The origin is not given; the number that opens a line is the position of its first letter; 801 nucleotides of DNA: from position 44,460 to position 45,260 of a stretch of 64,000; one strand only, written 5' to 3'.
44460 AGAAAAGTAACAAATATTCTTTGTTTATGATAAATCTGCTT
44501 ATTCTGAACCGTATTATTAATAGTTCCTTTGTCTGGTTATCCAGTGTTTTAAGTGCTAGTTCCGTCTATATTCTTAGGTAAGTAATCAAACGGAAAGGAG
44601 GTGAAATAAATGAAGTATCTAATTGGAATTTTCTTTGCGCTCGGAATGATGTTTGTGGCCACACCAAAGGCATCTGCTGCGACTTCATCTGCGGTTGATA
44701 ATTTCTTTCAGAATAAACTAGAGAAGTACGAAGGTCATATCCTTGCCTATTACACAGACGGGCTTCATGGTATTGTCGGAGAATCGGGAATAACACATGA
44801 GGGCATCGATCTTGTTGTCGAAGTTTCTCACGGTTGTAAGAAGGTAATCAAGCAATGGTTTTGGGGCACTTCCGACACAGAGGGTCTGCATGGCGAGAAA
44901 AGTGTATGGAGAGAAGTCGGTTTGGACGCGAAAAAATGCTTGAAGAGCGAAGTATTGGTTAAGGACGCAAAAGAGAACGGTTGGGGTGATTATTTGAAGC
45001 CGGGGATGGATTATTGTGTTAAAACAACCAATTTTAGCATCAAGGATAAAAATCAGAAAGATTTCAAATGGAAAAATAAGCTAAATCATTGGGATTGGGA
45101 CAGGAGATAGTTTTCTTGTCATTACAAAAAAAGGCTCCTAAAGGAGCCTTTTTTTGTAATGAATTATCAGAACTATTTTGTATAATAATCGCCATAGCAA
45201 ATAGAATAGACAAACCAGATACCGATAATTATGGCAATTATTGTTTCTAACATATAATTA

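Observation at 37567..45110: Three paralogous GH-A-like hydrolases with reshuffled CBM-like modules and companion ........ small proteins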

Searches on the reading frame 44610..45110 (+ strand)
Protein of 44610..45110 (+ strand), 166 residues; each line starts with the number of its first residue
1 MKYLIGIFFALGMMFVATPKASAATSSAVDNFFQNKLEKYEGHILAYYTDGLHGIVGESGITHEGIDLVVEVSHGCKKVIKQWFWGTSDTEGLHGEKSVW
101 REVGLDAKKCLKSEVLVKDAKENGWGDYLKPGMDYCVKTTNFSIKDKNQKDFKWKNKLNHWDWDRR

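Call 3: search_protein_families(library=pfam, proteins=[window:44610-45110:+], max_evalue=1)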
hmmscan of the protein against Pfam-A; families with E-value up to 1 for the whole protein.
window:44610-45110:+ (166 aa): 0 families

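Call 4: search_protein_families(library=ncbifam, proteins=[window:44610-45110:+], max_evalue=1)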
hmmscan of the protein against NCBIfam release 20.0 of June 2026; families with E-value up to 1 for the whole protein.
window:44610-45110:+ (166 aa): 0 families

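Call 33: find_homologous_proteins(query=window:44610-45110:+, max_evalue=0.01)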
Query window:44610-45110:+ (166 aa): 10 proteins with E <= 0.01 among 81 candidates.
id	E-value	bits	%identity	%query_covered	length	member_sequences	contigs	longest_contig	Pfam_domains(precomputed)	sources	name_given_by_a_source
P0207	6.2e-111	386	100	100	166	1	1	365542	-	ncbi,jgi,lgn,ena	ncbi:MAG: hypothetical protein WC107_01240 [Patescibacteria group bacterium]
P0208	1.9e-55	205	59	97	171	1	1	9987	-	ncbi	-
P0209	1.1e-37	148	55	75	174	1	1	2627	-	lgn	-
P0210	4.3e-23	100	58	59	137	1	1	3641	-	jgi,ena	-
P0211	3.4e-22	97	44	86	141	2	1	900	-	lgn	-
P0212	4.4e-21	93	42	71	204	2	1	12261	-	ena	-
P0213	7.3e-21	93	43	86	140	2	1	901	-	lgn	-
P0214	4.2e-19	87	42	86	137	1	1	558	-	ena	-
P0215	7.2e-19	86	43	86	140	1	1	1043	-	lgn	-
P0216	1.7e-13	69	36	87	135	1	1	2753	-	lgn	-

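Call 35: find_encoding_contigs(protein=P0208, flank=8000, max_places=2)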
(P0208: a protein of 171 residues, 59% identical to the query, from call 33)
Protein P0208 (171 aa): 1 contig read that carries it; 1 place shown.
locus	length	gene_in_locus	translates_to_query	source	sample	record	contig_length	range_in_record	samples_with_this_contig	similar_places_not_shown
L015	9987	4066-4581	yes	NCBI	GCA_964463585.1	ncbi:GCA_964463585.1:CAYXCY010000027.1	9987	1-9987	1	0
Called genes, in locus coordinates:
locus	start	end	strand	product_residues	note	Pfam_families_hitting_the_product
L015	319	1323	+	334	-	-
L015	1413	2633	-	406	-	-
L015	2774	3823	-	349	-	-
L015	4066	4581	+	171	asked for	-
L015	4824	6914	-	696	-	-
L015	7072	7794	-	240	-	PF00106:adh_short, PF08659:KR, PF01370:Epimerase (faint), PF13561:adh_short_C2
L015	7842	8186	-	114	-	PF04226:Transgly_assoc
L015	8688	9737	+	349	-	PF02163:Peptidase_M50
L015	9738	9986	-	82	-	?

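Call 36: find_encoding_contigs(protein=P0212, flank=8000, max_places=2)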
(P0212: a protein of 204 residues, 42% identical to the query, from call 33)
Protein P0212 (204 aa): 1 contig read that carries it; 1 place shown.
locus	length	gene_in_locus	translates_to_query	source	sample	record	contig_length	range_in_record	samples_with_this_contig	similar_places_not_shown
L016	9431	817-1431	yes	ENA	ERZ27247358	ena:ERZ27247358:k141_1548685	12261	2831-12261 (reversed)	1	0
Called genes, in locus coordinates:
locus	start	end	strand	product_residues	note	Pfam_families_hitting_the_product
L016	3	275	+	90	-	?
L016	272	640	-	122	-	PF03860:Csp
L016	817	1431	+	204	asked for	-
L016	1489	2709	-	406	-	PF02812:ELFV_dehydrog_N, PF00208:ELFV_dehydrog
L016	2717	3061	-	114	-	PF01022:HTH_5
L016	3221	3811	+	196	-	-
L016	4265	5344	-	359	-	PF04055:Radical_SAM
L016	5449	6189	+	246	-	PF01978:TrmB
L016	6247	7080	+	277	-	PF05681:Fumerase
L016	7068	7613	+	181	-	PF05683:Fumerase_C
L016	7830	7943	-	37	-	-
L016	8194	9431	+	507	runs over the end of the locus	PF12072:RNase_Y_N, PF00013:KH_1 (weak), PF08668:HDOD (faint), PF01966:HD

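Call 38: find_encoding_contigs(protein=P0210, flank=4000, max_places=2)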
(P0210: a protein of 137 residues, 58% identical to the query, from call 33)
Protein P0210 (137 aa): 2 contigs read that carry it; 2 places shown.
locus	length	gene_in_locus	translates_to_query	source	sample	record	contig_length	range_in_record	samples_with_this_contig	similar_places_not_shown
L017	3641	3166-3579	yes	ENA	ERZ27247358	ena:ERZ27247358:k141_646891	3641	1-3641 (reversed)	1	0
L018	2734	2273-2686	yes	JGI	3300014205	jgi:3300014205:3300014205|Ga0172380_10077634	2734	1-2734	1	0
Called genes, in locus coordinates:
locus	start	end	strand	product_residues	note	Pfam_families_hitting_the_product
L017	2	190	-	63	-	?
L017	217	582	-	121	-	PF08818:DUF1801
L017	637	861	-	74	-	-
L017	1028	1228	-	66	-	PF00313:CSD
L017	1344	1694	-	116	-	-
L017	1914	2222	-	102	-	-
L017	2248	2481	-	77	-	PF13443:HTH_26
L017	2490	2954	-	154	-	PF11188:DUF2975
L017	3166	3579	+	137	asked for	-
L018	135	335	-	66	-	PF00313:CSD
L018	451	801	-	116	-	-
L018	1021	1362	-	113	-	-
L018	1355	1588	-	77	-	PF13443:HTH_26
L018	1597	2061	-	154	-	PF11188:DUF2975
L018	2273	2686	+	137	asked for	-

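Call 39: find_encoding_contigs(protein=P0216, flank=4000, max_places=2)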
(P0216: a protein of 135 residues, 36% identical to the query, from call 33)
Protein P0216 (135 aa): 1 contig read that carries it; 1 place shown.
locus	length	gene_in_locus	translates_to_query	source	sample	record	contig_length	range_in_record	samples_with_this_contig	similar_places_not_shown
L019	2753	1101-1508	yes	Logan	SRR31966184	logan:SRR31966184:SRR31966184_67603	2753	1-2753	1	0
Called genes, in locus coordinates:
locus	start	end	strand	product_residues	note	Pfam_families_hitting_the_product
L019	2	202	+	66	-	?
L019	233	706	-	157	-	PF20603:Bact_hydrolase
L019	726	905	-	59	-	-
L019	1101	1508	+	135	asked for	-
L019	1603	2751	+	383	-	?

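Call 40: find_encoding_contigs(protein=P0209, flank=4000, max_places=2)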
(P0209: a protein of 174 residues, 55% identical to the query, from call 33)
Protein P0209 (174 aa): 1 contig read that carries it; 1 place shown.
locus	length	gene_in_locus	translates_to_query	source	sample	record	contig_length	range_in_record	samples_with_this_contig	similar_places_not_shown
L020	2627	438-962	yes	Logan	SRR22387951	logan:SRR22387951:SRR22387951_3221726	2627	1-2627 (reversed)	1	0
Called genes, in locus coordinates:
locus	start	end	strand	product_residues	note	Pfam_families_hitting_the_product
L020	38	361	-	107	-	-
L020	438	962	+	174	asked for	-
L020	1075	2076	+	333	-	PF03706:LPG_synthase_TM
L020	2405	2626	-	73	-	?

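Call 72: search_protein_families(library=pfam, alignment_id=A7, max_evalue=0.5)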
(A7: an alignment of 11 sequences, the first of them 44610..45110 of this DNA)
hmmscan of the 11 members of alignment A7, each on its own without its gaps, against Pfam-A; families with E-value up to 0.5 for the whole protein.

A. member 1, window:44610-45110:+ (166 aa): 0 families

B. families by the number of members that match (of 11 scanned): 5 families
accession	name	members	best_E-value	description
PF23049.1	DUF7039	1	0.071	Domain of unknown function (DUF7039)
PF18648.8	ADPRTs_Tse2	1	0.13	Tse2 ADP-ribosyltransferase toxin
PF06788.19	UPF0257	1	0.14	Uncharacterised protein family (UPF0257)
PF17073.10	SafA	1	0.15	Two-component-system connector protein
PF10917.13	Fungus-induced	1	0.17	Fungus-induced protein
